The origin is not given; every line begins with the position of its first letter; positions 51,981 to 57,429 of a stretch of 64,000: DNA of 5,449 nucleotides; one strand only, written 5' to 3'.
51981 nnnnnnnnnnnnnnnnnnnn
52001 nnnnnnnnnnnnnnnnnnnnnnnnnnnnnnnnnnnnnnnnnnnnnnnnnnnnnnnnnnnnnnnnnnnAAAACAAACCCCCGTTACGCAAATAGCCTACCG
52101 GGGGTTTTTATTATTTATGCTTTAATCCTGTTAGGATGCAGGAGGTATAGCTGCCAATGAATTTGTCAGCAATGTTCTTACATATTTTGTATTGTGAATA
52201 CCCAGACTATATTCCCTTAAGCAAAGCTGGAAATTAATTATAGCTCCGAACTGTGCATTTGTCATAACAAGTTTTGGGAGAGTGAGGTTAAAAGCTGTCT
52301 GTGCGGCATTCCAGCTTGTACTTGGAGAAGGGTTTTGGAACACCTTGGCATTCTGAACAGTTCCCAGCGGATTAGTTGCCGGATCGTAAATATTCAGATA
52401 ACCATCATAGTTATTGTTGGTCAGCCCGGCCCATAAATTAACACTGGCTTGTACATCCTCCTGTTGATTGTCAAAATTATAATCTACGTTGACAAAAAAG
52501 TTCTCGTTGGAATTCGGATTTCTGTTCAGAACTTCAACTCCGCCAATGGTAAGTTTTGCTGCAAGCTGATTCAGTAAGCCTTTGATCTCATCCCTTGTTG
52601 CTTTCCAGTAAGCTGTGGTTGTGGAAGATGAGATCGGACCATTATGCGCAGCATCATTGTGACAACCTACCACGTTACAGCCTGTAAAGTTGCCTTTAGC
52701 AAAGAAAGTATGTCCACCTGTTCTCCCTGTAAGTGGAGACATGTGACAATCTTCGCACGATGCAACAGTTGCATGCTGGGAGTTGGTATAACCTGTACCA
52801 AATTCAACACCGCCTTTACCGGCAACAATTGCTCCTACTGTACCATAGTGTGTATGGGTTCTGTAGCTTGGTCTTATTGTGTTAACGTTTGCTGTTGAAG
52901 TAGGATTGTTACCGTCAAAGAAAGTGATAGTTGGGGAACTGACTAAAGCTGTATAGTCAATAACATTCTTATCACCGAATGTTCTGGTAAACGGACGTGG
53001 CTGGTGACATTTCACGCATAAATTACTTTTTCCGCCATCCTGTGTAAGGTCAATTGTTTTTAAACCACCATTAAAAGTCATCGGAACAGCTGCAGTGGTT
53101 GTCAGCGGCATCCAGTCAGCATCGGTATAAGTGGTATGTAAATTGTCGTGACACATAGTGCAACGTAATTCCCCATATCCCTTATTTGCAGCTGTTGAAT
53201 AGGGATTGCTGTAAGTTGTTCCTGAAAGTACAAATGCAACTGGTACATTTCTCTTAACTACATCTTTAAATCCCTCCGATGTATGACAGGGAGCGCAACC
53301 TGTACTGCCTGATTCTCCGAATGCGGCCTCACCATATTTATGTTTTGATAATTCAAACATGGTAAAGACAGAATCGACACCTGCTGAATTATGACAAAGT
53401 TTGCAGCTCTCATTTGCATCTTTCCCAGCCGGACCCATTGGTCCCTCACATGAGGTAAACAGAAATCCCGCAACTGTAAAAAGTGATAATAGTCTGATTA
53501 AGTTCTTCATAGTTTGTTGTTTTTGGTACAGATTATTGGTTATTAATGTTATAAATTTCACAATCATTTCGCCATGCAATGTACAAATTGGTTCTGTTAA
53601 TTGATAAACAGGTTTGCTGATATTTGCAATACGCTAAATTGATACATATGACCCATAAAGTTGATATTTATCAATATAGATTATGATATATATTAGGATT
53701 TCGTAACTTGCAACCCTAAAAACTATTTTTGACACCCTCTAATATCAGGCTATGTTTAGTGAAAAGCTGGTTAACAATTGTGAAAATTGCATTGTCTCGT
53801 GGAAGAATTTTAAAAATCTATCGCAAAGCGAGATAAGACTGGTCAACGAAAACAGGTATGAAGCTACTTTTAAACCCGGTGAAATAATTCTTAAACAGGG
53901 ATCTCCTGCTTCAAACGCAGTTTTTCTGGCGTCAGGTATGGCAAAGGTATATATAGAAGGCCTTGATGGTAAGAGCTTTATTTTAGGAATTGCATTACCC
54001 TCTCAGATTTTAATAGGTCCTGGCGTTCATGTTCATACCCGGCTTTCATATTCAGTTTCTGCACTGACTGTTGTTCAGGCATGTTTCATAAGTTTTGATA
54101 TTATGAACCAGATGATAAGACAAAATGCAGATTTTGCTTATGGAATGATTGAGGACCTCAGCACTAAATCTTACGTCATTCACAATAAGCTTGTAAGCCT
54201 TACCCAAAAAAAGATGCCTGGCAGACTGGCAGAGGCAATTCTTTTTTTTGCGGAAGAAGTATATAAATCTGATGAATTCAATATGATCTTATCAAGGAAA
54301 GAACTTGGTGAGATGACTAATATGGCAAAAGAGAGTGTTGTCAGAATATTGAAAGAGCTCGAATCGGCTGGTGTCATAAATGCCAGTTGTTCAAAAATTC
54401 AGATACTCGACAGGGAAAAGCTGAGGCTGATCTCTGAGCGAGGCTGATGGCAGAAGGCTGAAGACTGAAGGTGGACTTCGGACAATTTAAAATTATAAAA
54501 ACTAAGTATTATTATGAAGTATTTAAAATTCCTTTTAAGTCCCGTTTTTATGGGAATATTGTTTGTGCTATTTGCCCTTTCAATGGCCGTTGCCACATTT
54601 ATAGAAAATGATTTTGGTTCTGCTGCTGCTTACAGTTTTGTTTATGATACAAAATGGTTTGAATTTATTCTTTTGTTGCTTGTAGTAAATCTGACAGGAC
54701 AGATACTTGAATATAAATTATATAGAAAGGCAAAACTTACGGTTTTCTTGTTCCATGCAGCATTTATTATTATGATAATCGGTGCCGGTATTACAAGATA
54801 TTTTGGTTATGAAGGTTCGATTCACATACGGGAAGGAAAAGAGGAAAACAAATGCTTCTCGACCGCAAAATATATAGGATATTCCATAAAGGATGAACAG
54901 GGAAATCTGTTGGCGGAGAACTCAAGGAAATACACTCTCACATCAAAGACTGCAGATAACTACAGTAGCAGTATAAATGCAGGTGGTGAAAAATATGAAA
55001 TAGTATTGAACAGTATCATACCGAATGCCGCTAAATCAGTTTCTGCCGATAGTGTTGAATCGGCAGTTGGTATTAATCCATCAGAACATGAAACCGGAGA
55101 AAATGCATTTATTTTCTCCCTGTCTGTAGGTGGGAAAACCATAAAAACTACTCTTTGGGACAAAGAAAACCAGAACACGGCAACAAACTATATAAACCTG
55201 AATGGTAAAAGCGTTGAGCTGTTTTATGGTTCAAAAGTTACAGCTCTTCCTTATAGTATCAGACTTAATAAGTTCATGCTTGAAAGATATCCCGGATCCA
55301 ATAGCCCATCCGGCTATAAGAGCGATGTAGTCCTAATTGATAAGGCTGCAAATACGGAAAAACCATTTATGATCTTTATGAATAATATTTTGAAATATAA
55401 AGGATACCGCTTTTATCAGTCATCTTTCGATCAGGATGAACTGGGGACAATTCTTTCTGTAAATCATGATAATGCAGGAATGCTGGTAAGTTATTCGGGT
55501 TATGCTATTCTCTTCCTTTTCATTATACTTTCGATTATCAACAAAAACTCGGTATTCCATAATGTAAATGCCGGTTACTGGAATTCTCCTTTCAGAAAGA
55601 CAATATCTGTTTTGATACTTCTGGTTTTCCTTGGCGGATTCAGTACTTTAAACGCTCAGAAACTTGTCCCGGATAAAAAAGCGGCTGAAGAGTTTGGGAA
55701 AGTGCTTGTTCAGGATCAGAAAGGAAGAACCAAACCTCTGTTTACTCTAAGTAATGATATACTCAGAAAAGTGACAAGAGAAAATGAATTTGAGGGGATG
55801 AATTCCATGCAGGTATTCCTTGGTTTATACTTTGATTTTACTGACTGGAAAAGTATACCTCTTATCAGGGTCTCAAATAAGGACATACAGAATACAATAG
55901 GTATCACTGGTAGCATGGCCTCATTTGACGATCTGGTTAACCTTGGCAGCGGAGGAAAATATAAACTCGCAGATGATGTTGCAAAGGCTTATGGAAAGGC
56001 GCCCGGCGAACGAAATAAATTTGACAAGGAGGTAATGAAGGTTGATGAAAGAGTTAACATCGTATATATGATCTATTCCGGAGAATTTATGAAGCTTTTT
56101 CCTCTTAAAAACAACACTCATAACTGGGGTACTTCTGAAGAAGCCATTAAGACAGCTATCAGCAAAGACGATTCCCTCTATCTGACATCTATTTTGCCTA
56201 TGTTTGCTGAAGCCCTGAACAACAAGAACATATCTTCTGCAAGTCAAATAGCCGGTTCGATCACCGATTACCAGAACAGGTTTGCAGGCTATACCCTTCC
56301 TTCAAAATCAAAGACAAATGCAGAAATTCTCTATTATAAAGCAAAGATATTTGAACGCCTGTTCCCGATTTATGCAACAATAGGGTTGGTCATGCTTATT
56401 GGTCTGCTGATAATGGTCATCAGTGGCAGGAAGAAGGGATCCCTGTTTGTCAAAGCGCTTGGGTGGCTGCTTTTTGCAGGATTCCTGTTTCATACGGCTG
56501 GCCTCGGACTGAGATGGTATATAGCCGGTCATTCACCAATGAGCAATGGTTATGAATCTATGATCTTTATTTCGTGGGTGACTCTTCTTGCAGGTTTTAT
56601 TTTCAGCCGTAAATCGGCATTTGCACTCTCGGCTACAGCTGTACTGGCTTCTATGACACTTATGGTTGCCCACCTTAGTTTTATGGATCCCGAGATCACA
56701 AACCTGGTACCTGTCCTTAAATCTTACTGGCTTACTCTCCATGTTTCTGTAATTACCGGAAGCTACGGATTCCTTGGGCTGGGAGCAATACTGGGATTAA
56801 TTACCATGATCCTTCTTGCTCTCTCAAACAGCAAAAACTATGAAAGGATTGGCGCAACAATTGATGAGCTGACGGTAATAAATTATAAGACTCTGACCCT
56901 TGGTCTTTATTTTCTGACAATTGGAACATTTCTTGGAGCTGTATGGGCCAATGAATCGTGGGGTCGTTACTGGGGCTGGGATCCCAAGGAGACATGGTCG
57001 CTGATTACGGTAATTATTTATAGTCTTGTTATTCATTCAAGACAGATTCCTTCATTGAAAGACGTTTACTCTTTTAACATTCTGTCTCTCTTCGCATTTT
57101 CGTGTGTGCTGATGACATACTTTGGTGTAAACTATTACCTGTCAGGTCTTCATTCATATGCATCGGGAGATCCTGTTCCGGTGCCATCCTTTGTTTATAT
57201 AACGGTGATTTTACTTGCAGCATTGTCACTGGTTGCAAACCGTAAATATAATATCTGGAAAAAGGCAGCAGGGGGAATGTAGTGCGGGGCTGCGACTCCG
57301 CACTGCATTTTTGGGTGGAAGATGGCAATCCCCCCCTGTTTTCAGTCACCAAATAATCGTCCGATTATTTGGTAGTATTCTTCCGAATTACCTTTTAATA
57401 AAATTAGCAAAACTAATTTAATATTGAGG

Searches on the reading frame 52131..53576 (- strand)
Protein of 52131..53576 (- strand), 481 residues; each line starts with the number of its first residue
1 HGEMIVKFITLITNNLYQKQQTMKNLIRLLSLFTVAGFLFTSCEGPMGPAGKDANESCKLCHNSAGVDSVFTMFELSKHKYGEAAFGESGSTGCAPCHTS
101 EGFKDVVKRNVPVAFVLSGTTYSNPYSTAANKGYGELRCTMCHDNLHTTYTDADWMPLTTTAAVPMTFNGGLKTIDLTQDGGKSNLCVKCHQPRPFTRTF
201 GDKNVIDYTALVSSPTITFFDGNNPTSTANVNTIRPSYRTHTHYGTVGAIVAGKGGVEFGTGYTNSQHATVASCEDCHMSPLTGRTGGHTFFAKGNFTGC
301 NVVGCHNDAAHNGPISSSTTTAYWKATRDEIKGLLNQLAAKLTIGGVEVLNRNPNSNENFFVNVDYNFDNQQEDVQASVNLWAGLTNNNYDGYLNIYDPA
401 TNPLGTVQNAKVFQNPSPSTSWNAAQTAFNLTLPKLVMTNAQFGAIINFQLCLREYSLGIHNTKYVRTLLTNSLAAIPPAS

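Call 35: search_protein_families(library=pfam, proteins=[window:52131-53576:-], max_evalue=0.0001)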
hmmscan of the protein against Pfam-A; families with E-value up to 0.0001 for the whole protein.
window:52131-53576:- (481 aa): 1 family
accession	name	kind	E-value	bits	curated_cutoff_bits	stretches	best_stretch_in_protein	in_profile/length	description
PF14522.11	Cytochrome_C7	-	3.7e-08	33.5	24.8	0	54-104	12-54/67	Cytochrome c7 and related cytochrome c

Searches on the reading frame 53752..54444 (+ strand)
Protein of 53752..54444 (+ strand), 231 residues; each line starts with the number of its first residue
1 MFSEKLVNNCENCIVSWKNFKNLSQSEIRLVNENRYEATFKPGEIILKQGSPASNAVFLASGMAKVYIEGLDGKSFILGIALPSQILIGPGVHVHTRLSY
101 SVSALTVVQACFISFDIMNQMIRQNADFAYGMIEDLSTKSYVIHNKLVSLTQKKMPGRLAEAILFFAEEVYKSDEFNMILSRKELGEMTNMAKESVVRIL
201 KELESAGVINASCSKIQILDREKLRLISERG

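Call 35: search_protein_families(library=pfam, proteins=[window:53752-54444:+], max_evalue=0.0001)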
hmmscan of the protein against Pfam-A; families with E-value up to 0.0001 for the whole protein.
window:53752-54444:+ (231 aa): 2 families
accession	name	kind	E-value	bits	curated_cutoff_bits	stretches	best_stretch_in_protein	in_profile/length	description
PF13545.12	HTH_Crp_2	-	3.3e-14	53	27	1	157-225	1-68/70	Crp-like helix-turn-helix domain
PF00027.35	cNMP_binding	-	6.2e-12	45.8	27.5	1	39-125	3-89/89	Cyclic nucleotide-binding domain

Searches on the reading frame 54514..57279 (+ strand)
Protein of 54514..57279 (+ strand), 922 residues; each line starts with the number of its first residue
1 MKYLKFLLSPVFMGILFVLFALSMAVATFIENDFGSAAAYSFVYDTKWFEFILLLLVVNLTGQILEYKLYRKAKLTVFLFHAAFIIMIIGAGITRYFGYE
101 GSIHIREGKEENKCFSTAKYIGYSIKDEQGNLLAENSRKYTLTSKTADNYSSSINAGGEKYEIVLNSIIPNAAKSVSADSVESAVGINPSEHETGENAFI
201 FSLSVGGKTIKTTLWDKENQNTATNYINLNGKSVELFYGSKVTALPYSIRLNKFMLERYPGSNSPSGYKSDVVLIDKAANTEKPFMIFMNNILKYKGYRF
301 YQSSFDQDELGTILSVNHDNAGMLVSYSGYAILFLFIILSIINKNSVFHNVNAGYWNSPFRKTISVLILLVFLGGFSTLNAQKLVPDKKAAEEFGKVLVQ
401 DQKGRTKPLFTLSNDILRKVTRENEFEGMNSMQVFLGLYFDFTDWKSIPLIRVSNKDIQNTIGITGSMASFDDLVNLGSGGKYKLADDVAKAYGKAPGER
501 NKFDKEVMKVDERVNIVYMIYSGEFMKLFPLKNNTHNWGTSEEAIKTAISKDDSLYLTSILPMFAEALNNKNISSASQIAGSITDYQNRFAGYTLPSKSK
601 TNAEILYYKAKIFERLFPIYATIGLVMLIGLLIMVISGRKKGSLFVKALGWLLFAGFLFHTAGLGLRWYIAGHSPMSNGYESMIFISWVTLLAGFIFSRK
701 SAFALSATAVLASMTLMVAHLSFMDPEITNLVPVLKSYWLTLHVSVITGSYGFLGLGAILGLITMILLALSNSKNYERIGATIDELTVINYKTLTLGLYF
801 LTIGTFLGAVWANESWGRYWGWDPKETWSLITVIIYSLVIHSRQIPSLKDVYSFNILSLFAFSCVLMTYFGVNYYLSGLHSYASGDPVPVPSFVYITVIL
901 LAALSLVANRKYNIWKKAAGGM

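Call 3: search_protein_families(library=pfam, proteins=[window:54514-57279:+], max_evalue=0.01)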
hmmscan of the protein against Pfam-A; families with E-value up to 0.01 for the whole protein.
window:54514-57279:+ (922 aa): 2 families
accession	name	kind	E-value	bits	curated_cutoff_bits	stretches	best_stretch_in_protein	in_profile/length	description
PF01578.25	Cytochrom_C_asm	-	2.9e-43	148.4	29.9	1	676-880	1-212/212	Cytochrome C assembly protein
PF05140.19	ResB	-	1.6e-22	80.4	24.6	2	236-313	196-273/486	ResB-like family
